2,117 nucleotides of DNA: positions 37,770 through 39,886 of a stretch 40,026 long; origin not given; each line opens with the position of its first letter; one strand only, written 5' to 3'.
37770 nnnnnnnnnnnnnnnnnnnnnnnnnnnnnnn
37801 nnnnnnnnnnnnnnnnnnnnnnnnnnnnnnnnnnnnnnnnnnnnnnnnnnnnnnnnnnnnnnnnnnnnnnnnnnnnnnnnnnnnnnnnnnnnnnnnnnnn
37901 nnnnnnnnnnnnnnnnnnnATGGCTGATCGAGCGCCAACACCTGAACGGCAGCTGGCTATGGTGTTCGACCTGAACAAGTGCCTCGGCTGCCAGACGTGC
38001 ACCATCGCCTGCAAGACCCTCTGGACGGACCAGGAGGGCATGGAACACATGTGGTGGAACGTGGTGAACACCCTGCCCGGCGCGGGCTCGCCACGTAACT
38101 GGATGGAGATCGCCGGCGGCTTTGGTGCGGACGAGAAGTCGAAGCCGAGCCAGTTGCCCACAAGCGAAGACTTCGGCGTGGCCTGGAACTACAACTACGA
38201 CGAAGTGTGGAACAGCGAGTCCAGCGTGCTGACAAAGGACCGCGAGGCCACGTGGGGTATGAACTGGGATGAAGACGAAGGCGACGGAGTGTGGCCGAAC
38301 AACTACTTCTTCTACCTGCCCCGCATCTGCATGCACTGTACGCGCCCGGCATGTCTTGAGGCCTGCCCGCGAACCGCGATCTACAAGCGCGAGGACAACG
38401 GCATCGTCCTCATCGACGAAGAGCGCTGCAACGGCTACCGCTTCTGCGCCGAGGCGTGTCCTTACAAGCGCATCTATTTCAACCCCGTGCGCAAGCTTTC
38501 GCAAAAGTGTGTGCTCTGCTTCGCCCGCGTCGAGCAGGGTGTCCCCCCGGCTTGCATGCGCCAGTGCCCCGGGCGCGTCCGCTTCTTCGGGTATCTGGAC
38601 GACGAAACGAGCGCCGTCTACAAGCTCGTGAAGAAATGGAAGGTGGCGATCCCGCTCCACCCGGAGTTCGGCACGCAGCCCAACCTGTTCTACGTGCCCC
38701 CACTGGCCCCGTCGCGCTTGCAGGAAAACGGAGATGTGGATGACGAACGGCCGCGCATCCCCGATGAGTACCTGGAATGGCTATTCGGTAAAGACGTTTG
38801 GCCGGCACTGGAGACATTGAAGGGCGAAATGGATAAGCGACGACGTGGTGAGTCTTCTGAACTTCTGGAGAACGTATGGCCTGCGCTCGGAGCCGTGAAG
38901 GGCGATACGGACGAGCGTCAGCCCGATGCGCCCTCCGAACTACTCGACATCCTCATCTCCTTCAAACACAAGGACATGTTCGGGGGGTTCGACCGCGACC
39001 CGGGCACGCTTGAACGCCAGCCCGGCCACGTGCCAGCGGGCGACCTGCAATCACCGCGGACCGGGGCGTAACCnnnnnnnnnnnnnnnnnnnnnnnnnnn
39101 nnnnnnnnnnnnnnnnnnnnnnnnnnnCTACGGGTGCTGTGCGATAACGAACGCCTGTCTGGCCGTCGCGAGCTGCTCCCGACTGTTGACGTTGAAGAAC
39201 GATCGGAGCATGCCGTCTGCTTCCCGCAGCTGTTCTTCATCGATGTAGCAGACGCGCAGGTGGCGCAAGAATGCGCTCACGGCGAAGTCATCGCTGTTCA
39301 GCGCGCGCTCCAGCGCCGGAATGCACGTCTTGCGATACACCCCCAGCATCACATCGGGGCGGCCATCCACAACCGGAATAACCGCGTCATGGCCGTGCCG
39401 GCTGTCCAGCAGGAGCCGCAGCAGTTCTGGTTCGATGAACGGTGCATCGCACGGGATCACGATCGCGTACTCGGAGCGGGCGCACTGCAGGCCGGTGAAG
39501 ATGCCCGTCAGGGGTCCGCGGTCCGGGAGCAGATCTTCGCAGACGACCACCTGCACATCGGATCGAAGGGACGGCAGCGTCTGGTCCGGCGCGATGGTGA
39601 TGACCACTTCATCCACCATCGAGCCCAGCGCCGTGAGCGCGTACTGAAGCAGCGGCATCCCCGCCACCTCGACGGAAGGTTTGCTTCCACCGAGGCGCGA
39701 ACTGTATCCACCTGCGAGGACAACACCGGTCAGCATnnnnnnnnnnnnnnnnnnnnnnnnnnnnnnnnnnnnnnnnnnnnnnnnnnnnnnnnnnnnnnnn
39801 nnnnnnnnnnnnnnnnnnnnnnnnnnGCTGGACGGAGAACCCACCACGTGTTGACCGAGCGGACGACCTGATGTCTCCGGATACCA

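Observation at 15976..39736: Five paralogous type-II Mo-bisPGD catalytic subunits in 24 kb, served by only two beta, two gamma and one delta subunit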

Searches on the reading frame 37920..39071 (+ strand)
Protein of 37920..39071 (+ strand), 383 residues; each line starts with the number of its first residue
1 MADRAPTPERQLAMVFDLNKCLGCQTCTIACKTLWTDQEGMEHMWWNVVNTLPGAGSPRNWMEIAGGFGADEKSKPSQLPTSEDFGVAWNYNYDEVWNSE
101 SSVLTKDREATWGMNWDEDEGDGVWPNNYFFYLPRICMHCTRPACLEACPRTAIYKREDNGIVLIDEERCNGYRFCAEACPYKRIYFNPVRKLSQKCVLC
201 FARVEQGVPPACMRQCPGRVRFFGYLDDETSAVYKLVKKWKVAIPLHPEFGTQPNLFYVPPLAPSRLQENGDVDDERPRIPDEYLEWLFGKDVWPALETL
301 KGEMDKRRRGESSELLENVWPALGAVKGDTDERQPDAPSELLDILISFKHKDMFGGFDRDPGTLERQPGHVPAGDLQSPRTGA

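Call 4: search_protein_families(library=pfam, proteins=[window:37920-39071:+], max_evalue=0.01)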
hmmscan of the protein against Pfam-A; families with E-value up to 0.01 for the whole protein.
window:37920-39071:+ (383 aa): 8 families
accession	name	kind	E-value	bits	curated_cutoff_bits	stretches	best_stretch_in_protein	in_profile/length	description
PF13247.11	Fer4_11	-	3.8e-31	107.7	26.2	1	130-224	3-98/100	4Fe-4S dicluster domain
PF12838.12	Fer4_7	-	2e-10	41.4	27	1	137-183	2-51/52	4Fe-4S dicluster domain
PF13237.11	Fer4_10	-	2.4e-10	40.6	25.5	2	134-181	6-53/53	4Fe-4S dicluster domain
PF12797.12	Fer4_2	-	1.3e-08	34.7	24.5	1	13-32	2-21/22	4Fe-4S binding domain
PF13187.11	Fer4_9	-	4.3e-05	23.9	27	1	137-183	2-50/52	4Fe-4S dicluster domain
PF12837.12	Fer4_6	-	5.6e-05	23.3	25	1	162-185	1-24/24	4Fe-4S binding domain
PF14697.11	Fer4_21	-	0.0004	20.9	35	1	137-182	8-53/59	4Fe-4S dicluster domain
PF25160.1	LdpA_Fe-S-bd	-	0.00086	19.5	27.6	1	139-186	4-44/49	LdpA Fe-S cluster-binding domain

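Call 16: search_protein_families(library=ncbifam, proteins=[window:37920-39071:+], max_evalue=0.00001)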
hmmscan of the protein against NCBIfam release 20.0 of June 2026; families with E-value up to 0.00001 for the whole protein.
window:37920-39071:+ (383 aa): 22 families
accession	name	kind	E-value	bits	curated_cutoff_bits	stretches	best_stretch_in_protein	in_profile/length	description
TIGR03478.1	DMSO_red_II_bet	subfamily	1.1e-148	494.5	480.7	1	9-317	1-310/321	DMSO reductase family type II enzyme, iron-sulfur subunit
NF042979.1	EthbenzDh_ebdB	equivalog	2.1e-126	421.5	740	1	9-317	18-332/354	ethylbenzene dehydrogenase subunit beta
TIGR01660.1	narH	equivalog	6.3e-66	222.8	524.05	3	87-226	137-272/492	nitrate reductase subunit beta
NF011569.0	PRK14993.1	equivalog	2.3e-39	135.3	416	1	132-259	95-222/244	tetrathionate reductase subunit TtrB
NF041715.1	arsenate_red_ArrB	equivalog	2.1e-38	132.2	450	2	113-188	31-107/233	arsenate respiratory reductase iron-sulfur subunit ArrB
TIGR03149.1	cyt_nit_nrfC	equivalog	2.8e-36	125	377.6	1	119-260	76-217/225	cytochrome c nitrite reductase Fe-S protein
TIGR02951.1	DMSO_dmsB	equivalog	1.6e-33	116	214.1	1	113-228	41-155/161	DMSO/selenate family reductase complex B subunit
NF045797.1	DsrO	equivalog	1.5e-31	109.7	200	1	132-259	98-234/235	sulfate reduction electron transfer complex DsrMKJOP subunit DsrO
NF008134.0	PRK10882.1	equivalog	4.1e-27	95.1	263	1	127-228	103-210/329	hydrogenase 2 operon protein HybA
TIGR01582.1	FDH-beta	equivalog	1.1e-24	87.1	334.7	1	135-240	91-196/283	formate dehydrogenase subunit beta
NF041782.1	mnquin_red_QrcC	equivalog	3e-22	79.5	400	1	120-188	48-119/239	menaquinone reductase iron-sulfur cluster-binding subunit QrcC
NF045715.1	sulf_resp_HmcB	equivalog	2.2e-19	69.7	420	1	134-228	104-200/307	sulfate respiration complex iron-sulfur protein HmcB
NF007382.0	PRK09898.1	equivalog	6.9e-18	64.9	213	1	108-205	97-191/208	ferredoxin-like protein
NF038355.1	FDH3_beta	equivalog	2.6e-12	47.1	240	1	137-197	54-113/180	formate dehydrogenase FDH3 subunit beta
NF009451.0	PRK12809.1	equivalog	2.6e-12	45.8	1154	1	135-242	54-153/639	formate-dependent uric acid utilization protein YgfT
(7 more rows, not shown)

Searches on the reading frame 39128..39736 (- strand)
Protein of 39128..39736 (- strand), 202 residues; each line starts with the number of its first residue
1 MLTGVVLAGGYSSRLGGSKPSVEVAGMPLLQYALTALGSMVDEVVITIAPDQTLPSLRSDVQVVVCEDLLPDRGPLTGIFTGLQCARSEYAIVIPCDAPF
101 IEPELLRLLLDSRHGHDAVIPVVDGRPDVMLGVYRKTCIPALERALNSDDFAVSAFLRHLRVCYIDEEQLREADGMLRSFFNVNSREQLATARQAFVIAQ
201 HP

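Call 25: search_protein_families(library=ncbifam, proteins=[window:39128-39736:-], max_evalue=0.01)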
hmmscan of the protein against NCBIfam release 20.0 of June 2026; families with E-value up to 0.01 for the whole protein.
window:39128-39736:- (202 aa): 20 families
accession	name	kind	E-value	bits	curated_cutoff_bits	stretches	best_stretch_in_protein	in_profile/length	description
NF011056.0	PRK14489.1-1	equivalog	1.1e-41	143.2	379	1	2-194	6-194/363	bifunctional molybdenum cofactor guanylyltransferase MobA/molybdopterin-guanine dinucleotide biosynthesis adaptor protein MobB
NF001457.0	PRK00317.1-3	equivalog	1.9e-33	115.7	164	1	1-192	1-193/200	molybdenum cofactor guanylyltransferase MobA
TIGR02665.1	molyb_mobA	equivalog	2e-30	106.2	151.85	1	3-190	2-186/186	molybdenum cofactor guanylyltransferase MobA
NF002741.0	PRK02726.1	equivalog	1.4e-18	67.2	179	1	2-193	8-195/200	molybdenum cofactor guanylyltransferase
NF001855.0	PRK00576.1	equivalog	3.3e-18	66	205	1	2-193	7-193/197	molybdenum cofactor guanylyltransferase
NF001837.0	PRK00560.1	equivalog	1.3e-16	60.9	182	1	4-192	11-187/196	molybdenum cofactor guanylyltransferase MobA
NF011070.0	PRK14500.1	equivalog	1.4e-12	47.5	606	1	2-191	167-350/358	putative bifunctional molybdopterin-guanine dinucleotide biosynthesis protein MoaC/MobA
TIGR03310.1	matur_MocA_YgfJ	equivalog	6.4e-12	45.8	186.45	1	4-127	2-131/188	molybdenum cofactor cytidylyltransferase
NF011059.0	PRK14490.1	equivalog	7.6e-12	45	354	1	2-195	181-368/374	bifunctional molybdenum cofactor guanylyltransferase MobA/molybdopterin-guanine dinucleotide biosynthesis adaptor protein MobB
NF011057.0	PRK14489.1-2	subfamily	5.3e-11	42.4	541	1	2-190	7-198/363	bifunctional molybdenum cofactor guanylyltransferase MobA/molybdopterin-guanine dinucleotide biosynthesis adaptor protein MobB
NF011058.0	PRK14489.1-3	exception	1.9e-08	33.3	820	1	2-189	9-198/382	molybdenum cofactor guanylyltransferase MobA, DUF3305 domain-containing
NF045665.1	NTPtran_DVU1551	equivalog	3.3e-08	32.9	315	1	3-126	2-131/359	DVU_1551 family NTP transferase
TIGR03202.1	pucB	equivalog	1.2e-07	31.6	235.05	1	3-164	2-173/192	xanthine dehydrogenase accessory protein PucB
TIGR00454.1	TIGR00454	hypoth_equivalog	5e-06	26.5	174.7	1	4-51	3-52/183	TIGR00454 family protein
TIGR00453.1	ispD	equivalog_domain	5.1e-06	26.1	181.3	1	5-124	3-129/219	2-C-methyl-D-erythritol 4-phosphate cytidylyltransferase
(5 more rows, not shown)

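Call 26: search_protein_families(library=pfam, proteins=[window:39128-39736:-], max_evalue=5)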
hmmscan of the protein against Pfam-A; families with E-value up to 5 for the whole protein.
window:39128-39736:- (202 aa): 4 families
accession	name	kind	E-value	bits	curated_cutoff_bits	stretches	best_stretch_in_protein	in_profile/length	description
PF12804.13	NTP_transf_3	-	6.4e-36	124.4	27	1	4-158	1-155/160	MobA-like NTP transferase domain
PF04467.17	DUF483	-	0.12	12.8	25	1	118-178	14-73/122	Protein of unknown function (DUF483)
PF00483.29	NTP_transferase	-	0.18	11.8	21.2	1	4-48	2-54/245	Nucleotidyl transferase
PF01983.22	CofC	-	0.18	11.4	22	1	36-125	40-125/217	Guanylyl transferase CofC like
